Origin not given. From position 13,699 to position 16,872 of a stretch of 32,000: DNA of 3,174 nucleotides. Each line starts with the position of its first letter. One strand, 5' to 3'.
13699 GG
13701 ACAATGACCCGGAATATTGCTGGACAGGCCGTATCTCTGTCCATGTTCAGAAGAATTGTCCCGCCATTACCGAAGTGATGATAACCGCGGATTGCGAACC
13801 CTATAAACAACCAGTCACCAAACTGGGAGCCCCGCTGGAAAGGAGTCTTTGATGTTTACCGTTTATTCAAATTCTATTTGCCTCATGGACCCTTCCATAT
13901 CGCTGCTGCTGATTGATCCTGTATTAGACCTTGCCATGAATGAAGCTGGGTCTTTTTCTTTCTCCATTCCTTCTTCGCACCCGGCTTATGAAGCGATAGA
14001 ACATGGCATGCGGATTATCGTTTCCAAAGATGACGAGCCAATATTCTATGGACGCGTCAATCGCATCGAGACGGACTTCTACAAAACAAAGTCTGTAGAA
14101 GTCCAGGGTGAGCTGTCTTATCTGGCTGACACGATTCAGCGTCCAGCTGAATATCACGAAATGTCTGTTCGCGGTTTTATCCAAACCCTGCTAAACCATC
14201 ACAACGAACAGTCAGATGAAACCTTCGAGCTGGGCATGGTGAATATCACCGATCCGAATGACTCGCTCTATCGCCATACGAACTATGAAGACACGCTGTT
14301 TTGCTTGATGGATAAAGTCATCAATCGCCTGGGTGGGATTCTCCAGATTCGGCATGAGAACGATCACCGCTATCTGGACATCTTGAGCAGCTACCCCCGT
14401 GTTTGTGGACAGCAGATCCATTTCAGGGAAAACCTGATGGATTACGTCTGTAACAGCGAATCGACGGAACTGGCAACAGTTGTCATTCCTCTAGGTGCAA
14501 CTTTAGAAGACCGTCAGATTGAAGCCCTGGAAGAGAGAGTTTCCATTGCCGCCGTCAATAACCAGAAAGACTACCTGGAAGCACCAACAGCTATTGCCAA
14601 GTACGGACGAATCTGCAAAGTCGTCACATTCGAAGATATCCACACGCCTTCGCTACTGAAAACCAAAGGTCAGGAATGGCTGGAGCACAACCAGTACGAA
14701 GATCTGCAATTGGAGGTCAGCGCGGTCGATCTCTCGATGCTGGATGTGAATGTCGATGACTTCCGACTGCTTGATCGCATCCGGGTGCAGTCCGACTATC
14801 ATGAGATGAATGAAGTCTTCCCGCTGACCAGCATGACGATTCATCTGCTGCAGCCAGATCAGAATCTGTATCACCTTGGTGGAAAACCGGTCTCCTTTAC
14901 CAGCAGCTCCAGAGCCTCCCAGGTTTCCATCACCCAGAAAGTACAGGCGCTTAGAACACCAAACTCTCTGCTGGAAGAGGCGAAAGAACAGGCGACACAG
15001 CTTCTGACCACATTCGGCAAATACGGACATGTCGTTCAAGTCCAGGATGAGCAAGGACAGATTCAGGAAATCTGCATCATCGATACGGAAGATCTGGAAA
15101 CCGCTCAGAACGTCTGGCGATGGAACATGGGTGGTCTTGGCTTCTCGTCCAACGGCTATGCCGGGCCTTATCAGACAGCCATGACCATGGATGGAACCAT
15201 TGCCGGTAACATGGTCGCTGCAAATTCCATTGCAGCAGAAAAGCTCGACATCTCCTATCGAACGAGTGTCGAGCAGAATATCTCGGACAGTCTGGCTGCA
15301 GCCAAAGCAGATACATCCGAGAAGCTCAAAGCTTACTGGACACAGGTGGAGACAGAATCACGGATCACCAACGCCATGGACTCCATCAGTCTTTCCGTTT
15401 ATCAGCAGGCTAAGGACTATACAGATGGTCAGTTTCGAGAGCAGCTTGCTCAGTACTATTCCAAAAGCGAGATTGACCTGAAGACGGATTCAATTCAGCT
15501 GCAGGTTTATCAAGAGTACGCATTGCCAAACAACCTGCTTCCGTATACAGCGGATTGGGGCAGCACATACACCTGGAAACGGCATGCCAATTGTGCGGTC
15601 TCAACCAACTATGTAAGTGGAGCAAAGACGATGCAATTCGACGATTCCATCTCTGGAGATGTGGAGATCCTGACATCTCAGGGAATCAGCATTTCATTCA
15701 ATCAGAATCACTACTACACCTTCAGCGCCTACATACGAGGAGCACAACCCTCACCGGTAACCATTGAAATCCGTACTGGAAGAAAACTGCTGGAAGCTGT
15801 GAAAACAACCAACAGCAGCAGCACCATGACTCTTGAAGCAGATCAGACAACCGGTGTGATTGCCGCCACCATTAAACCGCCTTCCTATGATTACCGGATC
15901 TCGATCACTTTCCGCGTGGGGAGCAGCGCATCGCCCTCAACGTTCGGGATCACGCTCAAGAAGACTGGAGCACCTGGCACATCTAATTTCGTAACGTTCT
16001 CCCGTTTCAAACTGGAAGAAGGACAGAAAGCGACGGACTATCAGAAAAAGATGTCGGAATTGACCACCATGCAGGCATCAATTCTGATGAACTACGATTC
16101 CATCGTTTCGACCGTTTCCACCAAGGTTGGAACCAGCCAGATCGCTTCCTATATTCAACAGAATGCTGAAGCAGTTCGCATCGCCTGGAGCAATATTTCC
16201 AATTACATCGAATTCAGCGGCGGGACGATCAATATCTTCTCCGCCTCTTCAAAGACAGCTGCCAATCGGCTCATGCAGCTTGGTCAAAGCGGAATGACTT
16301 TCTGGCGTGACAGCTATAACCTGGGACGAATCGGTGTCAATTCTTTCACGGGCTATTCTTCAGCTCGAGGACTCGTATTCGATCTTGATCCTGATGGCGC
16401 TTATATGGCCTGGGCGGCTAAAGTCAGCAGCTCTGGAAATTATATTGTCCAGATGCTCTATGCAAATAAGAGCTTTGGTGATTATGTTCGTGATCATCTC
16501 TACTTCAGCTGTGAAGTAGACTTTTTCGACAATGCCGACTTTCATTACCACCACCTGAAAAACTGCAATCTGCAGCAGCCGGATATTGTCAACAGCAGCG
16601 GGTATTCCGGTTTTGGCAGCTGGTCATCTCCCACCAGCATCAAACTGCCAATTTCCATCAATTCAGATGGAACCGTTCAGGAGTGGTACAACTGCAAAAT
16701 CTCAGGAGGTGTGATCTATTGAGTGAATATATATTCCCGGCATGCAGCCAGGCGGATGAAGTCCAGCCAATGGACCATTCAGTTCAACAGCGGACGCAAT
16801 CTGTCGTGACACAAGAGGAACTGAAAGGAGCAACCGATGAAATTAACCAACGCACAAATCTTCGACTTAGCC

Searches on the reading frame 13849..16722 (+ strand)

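Call 44: search_protein_families(library=pfam, proteins=[window:13849-16722:+], max_evalue=0.001)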
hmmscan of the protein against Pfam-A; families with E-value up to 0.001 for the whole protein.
window:13849-16722:+ (957 aa): 2 families
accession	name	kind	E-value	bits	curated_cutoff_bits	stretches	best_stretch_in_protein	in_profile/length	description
PF06605.17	Prophage_tail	-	2.8e-18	66.9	31.3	1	93-339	5-232/250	Prophage endopeptidase tail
PF24032.1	YQBQ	-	2.1e-06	27.8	27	1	31-116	9-91/294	YQBQ-like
